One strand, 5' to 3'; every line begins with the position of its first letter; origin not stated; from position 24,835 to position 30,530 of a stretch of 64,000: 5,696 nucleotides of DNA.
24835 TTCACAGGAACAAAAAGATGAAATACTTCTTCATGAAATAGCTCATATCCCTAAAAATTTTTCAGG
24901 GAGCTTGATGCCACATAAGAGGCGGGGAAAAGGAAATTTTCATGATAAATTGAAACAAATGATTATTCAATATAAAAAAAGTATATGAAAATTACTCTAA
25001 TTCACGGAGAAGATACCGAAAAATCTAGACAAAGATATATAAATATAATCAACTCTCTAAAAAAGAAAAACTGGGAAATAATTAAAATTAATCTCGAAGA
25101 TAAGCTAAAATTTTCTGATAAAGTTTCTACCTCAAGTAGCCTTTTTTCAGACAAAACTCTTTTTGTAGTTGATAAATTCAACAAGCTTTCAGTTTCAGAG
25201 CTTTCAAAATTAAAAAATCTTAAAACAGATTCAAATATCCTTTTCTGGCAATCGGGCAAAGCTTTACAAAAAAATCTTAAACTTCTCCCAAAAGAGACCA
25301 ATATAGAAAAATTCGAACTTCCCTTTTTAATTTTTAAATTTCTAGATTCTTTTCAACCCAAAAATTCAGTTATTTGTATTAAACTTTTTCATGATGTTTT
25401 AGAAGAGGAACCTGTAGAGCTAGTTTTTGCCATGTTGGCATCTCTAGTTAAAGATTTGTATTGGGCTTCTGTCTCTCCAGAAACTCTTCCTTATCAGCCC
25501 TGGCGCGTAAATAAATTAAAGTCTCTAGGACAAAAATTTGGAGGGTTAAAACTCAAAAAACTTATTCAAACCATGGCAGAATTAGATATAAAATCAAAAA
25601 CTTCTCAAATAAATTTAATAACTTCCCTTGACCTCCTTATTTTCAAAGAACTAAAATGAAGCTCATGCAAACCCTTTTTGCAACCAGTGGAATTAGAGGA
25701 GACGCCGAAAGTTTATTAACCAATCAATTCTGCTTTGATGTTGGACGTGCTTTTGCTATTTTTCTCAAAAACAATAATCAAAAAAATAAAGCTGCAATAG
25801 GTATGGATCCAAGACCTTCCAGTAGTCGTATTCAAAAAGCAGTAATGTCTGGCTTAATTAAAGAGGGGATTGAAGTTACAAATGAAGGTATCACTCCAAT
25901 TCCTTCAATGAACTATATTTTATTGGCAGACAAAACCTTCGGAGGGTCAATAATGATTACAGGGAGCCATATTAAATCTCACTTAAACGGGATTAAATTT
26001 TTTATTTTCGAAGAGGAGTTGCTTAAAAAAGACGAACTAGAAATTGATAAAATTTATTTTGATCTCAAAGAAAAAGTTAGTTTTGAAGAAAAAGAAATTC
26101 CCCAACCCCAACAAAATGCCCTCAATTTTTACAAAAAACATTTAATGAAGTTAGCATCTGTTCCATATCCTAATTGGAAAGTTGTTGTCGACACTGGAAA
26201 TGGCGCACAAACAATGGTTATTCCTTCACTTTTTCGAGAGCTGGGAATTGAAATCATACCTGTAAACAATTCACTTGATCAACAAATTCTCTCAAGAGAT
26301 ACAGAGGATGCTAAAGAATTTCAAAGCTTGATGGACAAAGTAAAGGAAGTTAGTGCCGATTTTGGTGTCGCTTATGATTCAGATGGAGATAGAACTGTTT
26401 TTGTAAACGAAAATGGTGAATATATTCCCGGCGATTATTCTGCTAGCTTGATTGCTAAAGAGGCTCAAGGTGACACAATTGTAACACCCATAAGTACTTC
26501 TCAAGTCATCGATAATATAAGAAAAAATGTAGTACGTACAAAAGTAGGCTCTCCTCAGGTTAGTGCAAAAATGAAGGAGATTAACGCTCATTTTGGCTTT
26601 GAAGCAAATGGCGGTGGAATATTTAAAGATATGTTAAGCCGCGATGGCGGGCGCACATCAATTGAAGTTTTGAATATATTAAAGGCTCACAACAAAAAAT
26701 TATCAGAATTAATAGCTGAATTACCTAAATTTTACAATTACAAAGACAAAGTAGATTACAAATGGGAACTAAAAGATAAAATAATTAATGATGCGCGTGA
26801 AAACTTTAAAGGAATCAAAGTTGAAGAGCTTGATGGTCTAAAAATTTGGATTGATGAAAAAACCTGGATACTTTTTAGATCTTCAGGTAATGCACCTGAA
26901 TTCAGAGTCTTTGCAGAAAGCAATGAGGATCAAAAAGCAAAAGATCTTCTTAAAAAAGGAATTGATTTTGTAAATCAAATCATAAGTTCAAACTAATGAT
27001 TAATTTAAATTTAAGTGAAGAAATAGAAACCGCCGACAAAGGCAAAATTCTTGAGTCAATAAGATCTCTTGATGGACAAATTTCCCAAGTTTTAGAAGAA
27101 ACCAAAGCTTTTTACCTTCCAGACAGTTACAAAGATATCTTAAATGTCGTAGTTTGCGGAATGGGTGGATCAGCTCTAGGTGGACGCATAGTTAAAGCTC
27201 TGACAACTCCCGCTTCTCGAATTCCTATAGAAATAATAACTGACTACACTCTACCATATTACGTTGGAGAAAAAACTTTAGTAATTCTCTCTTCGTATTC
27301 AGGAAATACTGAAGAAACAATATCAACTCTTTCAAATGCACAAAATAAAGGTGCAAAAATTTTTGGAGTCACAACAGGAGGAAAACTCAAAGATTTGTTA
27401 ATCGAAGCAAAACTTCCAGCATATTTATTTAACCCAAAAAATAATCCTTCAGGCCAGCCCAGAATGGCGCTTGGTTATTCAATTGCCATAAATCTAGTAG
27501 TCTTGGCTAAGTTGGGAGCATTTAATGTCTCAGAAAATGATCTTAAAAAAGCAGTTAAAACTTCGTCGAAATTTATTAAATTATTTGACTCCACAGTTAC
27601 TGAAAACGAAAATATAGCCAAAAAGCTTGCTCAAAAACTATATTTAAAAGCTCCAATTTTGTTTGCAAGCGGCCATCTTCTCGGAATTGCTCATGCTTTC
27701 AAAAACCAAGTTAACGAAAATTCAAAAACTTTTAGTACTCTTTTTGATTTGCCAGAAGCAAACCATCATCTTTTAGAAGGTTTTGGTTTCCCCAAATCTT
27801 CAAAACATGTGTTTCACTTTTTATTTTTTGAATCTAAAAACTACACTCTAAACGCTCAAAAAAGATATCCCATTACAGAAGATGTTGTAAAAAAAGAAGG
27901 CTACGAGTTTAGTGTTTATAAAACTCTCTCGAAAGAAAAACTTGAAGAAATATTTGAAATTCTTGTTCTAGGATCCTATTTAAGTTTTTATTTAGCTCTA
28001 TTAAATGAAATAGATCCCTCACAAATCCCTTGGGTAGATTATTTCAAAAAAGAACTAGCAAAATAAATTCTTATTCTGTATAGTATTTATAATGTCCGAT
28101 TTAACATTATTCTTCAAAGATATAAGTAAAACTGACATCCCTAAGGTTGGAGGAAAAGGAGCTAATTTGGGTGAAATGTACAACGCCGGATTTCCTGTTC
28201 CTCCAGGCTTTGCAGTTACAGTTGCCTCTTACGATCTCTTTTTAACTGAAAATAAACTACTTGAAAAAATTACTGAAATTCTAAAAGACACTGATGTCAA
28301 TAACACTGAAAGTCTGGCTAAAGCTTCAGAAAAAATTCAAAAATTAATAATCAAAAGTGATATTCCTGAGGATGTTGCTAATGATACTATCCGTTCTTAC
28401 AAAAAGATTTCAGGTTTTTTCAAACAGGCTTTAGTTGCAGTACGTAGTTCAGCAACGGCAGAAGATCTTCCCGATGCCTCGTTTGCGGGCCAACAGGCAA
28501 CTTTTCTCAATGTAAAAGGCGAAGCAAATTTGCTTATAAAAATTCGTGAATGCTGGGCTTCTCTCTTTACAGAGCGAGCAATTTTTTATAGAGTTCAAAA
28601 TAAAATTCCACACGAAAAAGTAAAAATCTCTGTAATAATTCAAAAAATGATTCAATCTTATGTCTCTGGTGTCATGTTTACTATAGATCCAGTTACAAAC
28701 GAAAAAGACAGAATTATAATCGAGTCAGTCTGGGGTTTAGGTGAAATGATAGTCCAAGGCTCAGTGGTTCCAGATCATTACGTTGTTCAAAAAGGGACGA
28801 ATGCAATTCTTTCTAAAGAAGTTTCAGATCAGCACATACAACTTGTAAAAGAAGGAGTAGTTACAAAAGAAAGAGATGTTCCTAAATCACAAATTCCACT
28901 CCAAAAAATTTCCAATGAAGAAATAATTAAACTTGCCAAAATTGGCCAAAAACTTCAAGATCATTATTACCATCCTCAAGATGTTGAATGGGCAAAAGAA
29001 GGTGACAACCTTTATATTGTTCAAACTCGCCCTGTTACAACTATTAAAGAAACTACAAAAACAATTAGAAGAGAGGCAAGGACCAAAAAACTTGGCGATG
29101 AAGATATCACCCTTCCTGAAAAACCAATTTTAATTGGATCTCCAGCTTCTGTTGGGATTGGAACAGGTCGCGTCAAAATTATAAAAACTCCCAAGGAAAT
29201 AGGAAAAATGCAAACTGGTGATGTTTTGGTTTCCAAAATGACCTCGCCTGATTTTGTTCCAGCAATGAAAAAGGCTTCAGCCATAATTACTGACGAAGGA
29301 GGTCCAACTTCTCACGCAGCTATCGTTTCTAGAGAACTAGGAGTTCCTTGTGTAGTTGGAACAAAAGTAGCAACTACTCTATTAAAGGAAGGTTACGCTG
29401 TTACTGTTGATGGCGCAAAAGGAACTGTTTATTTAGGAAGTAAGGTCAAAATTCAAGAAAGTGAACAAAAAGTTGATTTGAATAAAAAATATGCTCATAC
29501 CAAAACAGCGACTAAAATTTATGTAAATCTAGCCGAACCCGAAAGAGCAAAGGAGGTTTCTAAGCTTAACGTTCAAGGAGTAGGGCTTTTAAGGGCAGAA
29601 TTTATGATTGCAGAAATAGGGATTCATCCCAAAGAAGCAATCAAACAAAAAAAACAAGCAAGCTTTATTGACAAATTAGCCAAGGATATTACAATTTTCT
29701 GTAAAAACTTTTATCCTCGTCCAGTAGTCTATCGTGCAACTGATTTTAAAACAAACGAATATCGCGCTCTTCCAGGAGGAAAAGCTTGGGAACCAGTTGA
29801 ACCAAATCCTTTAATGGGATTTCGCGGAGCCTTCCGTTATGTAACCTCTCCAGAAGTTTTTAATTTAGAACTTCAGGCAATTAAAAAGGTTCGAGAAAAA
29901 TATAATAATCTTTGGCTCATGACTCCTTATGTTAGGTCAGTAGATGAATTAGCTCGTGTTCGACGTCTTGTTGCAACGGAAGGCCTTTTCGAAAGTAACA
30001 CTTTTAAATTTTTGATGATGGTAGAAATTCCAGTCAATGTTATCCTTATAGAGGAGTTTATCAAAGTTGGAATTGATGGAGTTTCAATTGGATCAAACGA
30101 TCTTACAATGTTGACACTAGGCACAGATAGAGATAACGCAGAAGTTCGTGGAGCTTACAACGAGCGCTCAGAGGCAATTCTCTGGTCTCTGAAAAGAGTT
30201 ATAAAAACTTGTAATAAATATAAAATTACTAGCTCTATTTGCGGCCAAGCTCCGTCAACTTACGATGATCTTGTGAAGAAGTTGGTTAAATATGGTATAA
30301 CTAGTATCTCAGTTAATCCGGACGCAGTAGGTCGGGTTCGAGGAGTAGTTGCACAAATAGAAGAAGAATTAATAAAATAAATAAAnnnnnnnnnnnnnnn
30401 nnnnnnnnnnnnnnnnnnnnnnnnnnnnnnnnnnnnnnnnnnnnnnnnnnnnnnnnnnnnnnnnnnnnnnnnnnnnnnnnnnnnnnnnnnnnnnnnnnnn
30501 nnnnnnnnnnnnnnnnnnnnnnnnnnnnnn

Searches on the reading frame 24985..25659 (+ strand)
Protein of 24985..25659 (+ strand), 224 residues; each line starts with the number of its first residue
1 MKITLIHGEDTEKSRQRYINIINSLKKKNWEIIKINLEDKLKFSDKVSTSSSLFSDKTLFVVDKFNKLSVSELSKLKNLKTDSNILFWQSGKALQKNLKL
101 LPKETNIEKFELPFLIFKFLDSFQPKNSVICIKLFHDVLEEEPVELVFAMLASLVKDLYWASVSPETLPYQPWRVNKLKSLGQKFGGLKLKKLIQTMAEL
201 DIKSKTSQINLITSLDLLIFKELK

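Call 66: search_protein_families(library=pfam, proteins=[window:24985-25659:+], max_evalue=0.00001)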
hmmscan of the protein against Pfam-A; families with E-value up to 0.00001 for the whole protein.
window:24985-25659:+ (224 aa): 1 family
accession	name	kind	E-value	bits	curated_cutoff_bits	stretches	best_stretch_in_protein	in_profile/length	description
PF21694.2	DNA_pol3_delta_C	-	2.4e-06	28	27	0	117-221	5-120/121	DNA polymerase III delta subunit, C-terminal domain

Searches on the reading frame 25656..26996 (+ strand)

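Call 66: search_protein_families(library=pfam, proteins=[window:25656-26996:+], max_evalue=0.00001)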
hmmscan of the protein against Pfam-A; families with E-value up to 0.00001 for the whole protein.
window:25656-26996:+ (446 aa): 3 families
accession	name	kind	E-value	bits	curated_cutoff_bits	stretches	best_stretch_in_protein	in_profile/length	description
PF02878.22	PGM_PMM_I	-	3.8e-24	85.4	22.5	1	6-138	2-135/138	Phosphoglucomutase/phosphomannomutase, alpha/beta/alpha domain I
PF02880.22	PGM_PMM_III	-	3.4e-18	66.3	20.7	1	259-358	2-113/115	Phosphoglucomutase/phosphomannomutase, alpha/beta/alpha domain III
PF02879.22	PGM_PMM_II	-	2.1e-15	57.5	29.3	1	173-254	20-103/103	Phosphoglucomutase/phosphomannomutase, alpha/beta/alpha domain II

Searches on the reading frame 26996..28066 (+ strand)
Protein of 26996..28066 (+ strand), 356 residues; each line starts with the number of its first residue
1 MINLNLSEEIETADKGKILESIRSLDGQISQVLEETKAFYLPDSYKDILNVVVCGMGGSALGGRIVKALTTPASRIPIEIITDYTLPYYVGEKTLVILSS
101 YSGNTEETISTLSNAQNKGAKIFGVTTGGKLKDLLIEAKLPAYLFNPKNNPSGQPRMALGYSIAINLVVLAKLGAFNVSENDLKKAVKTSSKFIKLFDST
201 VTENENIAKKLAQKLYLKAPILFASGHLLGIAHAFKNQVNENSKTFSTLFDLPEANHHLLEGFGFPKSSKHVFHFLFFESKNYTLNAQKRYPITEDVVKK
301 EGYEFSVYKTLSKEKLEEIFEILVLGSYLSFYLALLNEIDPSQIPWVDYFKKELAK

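Call 66: search_protein_families(library=pfam, proteins=[window:26996-28066:+], max_evalue=0.00001)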
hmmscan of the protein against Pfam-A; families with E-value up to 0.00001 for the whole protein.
window:26996-28066:+ (356 aa): 1 family
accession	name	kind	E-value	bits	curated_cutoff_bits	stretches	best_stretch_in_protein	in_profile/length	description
PF10432.14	bact-PGI_C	-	5.4e-31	108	24.5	1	205-354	2-151/151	Bacterial phospho-glucose isomerase C-terminal SIS domain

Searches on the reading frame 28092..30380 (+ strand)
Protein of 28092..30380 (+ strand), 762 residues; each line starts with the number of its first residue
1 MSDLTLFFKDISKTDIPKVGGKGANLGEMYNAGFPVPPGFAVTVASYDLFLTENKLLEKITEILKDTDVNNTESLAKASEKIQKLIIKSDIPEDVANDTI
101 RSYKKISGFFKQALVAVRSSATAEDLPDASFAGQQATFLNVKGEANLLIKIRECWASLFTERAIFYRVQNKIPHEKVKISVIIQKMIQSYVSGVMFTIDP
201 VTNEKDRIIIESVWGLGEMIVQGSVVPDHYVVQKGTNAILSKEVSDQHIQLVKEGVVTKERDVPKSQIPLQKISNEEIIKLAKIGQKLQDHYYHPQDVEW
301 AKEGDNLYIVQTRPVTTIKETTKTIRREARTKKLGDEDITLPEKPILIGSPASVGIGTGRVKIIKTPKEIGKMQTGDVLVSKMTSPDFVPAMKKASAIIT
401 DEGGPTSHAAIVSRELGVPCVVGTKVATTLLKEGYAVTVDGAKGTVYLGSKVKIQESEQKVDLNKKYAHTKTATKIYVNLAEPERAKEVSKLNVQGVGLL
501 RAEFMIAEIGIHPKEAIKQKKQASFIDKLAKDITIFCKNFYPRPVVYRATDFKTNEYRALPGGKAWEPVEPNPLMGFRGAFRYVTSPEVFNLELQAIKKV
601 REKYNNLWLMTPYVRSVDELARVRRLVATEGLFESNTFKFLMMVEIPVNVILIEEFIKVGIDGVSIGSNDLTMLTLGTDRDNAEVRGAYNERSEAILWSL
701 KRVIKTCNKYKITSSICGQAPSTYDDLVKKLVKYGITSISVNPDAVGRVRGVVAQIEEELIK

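Call 66: search_protein_families(library=pfam, proteins=[window:28092-30380:+], max_evalue=0.00001)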
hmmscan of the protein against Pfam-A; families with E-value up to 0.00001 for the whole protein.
window:28092-30380:+ (762 aa): 3 families
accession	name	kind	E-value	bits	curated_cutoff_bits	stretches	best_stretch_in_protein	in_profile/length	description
PF01326.24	PPDK_N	-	3.1e-113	378.8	27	1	17-330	2-324/328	Pyruvate phosphate dikinase, AMP/ATP-binding domain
PF02896.24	PEP-utilizers_C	-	2e-63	214.8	22.8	1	460-757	6-292/293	PEP-utilising enzyme, PEP-binding domain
PF00391.29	PEP-utilizers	-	8.5e-28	96.2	23.1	1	374-444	2-72/72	PEP-utilising enzyme, mobile domain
